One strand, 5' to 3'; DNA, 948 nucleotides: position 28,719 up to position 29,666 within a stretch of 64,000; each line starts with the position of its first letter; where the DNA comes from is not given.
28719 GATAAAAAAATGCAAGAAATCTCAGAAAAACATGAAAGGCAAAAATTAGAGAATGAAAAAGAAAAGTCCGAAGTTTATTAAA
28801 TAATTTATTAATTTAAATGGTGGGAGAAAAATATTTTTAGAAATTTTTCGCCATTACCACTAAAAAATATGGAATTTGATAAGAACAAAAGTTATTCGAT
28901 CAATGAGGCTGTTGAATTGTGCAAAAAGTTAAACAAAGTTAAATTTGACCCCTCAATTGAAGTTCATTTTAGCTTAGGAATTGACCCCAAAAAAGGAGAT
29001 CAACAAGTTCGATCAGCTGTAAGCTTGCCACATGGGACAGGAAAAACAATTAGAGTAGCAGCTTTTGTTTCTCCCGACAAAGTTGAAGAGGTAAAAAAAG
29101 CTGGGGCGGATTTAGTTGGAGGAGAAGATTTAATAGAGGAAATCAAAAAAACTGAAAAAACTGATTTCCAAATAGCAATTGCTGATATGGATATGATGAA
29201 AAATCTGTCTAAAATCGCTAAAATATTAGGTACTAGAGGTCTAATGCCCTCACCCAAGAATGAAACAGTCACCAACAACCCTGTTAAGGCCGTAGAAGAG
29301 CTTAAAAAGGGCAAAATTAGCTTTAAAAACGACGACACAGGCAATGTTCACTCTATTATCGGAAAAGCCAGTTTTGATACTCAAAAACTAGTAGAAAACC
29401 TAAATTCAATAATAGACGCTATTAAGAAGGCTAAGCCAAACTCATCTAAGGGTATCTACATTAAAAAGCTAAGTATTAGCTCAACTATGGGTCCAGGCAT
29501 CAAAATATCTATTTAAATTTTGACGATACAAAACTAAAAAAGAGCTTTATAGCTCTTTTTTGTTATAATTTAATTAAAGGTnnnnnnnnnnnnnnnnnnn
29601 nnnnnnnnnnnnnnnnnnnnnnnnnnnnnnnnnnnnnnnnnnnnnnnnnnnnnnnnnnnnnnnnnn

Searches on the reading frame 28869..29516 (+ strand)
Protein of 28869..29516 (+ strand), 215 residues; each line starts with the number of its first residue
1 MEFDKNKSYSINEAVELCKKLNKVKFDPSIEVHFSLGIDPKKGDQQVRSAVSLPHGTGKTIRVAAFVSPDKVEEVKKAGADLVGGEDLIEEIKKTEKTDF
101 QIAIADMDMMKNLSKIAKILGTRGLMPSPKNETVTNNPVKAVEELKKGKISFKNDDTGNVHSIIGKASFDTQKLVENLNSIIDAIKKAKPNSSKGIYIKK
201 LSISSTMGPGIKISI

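Call 69: search_protein_families(library=pfam, proteins=[window:28869-29516:+], max_evalue=0.001)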
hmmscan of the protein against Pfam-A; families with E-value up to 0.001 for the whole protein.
window:28869-29516:+ (215 aa): 1 family
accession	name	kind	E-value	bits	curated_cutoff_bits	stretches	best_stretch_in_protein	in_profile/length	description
PF00687.26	Ribosomal_L1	-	1.1e-58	198.5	32.2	1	19-209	2-198/198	Ribosomal protein L1p/L10e family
